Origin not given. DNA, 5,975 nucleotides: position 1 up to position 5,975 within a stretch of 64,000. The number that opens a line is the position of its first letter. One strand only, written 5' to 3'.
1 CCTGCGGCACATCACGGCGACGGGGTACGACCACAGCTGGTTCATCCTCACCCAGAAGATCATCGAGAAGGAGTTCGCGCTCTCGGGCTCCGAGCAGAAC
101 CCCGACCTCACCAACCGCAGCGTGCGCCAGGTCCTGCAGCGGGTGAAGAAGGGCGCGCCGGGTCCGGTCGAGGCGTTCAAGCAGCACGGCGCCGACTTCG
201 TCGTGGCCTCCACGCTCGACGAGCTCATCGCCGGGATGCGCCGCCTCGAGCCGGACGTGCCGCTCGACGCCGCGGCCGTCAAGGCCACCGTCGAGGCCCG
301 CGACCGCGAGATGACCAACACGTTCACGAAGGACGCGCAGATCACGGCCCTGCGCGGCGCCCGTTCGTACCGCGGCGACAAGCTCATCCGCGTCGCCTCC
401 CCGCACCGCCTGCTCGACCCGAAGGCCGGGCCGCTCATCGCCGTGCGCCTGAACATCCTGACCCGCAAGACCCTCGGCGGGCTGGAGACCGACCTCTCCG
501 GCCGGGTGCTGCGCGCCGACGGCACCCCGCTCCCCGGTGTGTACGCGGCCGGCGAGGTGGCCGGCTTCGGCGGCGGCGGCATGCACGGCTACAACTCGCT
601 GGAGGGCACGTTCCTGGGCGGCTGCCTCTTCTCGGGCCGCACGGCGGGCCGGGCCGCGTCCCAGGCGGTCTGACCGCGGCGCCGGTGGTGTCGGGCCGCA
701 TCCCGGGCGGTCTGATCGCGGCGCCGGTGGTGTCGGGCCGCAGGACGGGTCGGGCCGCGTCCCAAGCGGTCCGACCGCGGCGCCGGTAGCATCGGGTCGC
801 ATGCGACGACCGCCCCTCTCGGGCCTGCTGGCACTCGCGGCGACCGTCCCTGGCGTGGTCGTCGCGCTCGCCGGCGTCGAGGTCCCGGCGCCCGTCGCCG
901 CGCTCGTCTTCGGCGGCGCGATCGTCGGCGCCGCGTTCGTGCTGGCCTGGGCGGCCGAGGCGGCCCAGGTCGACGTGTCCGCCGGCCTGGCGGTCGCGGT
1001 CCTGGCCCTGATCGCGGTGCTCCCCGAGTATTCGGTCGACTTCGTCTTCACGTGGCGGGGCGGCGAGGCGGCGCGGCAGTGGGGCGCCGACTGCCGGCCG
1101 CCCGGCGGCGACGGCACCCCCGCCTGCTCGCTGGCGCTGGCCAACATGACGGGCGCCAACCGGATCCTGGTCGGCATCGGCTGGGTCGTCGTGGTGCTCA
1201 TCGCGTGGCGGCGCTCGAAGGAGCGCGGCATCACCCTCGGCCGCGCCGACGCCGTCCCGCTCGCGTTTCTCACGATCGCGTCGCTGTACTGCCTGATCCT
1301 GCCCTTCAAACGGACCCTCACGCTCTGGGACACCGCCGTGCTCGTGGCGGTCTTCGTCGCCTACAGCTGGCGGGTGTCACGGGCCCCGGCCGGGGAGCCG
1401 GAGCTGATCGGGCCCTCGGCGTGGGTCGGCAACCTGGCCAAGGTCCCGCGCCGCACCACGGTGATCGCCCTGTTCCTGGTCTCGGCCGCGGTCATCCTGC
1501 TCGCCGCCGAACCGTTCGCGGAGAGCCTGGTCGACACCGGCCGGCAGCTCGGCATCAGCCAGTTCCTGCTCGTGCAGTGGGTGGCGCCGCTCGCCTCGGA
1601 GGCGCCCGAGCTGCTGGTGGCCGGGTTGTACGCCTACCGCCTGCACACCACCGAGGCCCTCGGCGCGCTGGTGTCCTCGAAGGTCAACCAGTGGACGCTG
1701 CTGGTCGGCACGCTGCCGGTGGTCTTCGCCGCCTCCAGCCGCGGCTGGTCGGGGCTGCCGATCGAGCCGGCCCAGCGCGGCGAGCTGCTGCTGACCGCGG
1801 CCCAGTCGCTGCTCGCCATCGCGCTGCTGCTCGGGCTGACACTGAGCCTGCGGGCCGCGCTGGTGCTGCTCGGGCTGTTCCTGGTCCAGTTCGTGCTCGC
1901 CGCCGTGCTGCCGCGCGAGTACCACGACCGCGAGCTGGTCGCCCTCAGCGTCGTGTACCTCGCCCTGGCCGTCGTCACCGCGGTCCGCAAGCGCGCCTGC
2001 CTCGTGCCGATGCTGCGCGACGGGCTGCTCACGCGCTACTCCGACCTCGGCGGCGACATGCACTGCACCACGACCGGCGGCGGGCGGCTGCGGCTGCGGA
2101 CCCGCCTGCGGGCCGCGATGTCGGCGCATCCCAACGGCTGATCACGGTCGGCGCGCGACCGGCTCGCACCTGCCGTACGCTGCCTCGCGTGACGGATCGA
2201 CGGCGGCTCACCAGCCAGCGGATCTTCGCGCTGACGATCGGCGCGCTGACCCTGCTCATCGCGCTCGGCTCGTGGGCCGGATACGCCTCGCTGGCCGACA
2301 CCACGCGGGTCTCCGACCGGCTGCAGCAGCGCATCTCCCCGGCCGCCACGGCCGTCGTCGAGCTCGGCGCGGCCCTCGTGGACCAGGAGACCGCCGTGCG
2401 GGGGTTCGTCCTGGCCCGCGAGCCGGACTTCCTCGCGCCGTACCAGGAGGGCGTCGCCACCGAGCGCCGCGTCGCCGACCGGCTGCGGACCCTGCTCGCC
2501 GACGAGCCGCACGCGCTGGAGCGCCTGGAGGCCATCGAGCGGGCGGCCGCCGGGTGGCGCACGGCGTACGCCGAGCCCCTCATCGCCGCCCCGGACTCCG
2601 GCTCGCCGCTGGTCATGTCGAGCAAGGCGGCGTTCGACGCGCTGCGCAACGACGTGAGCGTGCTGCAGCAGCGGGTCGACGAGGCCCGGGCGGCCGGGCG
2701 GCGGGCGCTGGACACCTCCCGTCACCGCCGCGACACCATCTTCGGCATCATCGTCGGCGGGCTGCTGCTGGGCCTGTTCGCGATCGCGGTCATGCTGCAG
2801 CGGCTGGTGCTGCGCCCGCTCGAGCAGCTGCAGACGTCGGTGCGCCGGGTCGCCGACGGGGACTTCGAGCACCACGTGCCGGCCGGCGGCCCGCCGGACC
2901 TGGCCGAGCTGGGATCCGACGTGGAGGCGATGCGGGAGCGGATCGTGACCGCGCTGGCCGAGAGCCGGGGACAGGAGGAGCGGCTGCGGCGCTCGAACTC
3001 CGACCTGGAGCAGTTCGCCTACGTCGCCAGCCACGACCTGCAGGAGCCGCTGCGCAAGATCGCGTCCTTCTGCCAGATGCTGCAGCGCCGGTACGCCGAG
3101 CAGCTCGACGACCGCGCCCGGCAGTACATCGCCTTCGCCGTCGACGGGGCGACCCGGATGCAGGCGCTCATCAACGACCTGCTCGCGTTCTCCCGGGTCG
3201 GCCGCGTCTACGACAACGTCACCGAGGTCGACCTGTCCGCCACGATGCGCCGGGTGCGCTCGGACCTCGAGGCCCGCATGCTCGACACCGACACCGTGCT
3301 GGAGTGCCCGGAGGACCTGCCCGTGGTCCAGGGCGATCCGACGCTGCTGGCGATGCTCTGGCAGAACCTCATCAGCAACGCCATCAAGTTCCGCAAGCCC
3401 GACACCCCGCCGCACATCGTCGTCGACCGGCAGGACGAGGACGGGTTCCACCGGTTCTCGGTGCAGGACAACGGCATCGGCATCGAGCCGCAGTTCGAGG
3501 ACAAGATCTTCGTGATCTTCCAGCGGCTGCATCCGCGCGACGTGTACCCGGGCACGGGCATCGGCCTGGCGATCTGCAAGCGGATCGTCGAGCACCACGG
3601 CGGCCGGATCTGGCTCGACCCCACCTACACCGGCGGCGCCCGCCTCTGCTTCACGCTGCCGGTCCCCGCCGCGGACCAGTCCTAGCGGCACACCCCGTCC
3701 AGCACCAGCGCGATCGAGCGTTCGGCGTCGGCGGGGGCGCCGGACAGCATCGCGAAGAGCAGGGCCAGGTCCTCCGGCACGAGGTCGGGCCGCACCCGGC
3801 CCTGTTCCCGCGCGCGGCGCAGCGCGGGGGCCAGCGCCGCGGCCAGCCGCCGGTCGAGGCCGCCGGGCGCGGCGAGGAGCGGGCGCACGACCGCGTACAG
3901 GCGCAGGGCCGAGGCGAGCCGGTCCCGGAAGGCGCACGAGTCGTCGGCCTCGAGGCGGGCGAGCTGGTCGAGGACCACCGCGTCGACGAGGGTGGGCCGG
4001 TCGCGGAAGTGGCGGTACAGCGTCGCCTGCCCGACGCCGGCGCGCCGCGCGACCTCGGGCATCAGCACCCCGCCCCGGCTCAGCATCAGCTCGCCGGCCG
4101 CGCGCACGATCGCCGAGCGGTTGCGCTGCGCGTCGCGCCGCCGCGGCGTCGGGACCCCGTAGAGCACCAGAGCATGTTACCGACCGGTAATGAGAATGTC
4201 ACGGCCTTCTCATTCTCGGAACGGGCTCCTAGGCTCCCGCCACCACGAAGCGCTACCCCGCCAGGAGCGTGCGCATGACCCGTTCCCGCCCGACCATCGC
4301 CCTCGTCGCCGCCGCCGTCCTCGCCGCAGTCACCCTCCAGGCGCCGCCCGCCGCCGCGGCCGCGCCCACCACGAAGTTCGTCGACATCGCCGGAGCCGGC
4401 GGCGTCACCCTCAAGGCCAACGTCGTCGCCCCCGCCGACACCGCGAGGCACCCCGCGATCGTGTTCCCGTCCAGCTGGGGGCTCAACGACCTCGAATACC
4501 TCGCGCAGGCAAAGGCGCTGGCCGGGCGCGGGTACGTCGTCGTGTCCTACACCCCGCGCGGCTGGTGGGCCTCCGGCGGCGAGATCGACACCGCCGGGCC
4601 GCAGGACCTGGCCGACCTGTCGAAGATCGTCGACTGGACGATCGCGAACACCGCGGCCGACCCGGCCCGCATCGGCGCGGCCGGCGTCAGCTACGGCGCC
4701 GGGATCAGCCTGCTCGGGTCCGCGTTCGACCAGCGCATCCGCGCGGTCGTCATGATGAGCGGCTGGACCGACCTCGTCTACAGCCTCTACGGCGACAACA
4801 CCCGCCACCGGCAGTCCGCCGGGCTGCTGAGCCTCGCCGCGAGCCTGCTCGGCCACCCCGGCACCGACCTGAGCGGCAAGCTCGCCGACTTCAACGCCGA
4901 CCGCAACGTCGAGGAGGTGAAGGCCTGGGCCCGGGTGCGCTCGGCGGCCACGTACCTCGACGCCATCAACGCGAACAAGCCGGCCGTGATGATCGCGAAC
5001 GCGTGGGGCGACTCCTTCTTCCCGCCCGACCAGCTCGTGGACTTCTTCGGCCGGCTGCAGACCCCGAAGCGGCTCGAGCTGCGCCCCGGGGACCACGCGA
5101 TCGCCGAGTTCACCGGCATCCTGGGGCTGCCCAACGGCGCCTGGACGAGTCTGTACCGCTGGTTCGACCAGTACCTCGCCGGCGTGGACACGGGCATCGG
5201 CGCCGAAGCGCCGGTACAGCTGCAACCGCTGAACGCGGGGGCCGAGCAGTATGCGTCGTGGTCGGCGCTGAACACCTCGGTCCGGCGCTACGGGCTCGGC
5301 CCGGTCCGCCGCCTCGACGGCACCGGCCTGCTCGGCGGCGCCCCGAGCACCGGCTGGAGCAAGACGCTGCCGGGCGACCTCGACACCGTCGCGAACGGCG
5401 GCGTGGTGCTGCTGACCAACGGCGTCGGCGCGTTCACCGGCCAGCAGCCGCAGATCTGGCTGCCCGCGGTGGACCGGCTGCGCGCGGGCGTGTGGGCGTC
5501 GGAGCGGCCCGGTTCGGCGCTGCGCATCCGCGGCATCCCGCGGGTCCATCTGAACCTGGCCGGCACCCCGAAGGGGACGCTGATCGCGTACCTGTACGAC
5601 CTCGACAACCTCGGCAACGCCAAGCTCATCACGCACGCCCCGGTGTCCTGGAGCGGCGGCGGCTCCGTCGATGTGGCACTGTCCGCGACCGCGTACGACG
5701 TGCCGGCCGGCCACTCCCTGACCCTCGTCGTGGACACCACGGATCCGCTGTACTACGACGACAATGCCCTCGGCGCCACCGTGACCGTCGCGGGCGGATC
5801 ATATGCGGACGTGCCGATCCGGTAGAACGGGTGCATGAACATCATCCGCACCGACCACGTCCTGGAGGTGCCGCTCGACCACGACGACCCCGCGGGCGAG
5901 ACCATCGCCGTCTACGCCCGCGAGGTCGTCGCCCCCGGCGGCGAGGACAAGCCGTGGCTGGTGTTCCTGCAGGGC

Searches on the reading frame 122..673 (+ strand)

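Call 102: search_protein_families(library=pfam, proteins=[window:122-673:+], max_evalue=0.001)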
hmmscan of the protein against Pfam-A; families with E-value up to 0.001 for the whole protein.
window:122-673:+ (183 aa): 1 family
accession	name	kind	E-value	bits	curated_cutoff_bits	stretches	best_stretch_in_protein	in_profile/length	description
PF00890.30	FAD_binding_2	-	7.1e-21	75.3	20.4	1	47-165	321-414/414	FAD binding domain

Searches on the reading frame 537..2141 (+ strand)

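Call 102: search_protein_families(library=pfam, proteins=[window:537-2141:+], max_evalue=0.001)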
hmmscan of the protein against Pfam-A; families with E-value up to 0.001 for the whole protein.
window:537-2141:+ (534 aa): 1 family
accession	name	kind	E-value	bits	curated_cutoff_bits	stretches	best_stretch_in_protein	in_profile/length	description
PF01699.29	Na_Ca_ex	-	6.7e-19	68.8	24.9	2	309-454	2-148/151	Sodium/calcium exchanger protein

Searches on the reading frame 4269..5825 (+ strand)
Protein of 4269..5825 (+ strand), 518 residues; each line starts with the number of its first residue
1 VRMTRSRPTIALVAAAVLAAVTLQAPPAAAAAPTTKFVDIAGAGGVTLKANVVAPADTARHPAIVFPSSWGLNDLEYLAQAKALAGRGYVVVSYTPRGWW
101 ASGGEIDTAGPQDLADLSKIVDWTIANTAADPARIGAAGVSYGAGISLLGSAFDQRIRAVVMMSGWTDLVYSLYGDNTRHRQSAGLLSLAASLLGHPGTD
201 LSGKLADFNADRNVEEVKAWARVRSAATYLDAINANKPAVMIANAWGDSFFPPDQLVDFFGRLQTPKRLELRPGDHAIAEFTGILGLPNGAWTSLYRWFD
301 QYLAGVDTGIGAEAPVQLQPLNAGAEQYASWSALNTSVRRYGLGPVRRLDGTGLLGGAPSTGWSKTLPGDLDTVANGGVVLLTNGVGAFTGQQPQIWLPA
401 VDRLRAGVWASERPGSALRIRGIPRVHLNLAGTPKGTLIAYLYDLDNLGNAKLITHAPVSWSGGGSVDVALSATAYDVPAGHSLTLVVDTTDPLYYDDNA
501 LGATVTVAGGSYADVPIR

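Call 102: search_protein_families(library=pfam, proteins=[window:4269-5825:+], max_evalue=0.001)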
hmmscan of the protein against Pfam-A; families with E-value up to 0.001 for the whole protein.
window:4269-5825:+ (518 aa): 3 families
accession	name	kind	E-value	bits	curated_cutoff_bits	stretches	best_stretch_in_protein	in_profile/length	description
PF02129.25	Peptidase_S15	-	1.9e-30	106.9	23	1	45-277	2-261/262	X-Pro dipeptidyl-peptidase (S15 family)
PF08530.16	PepX_C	-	1.3e-11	45.3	22.5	2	467-507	155-195/217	X-Pro dipeptidyl-peptidase C-terminal non-catalytic domain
PF00326.27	Peptidase_S9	-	1.5e-07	31.6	22.6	1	80-173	6-105/213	Prolyl oligopeptidase family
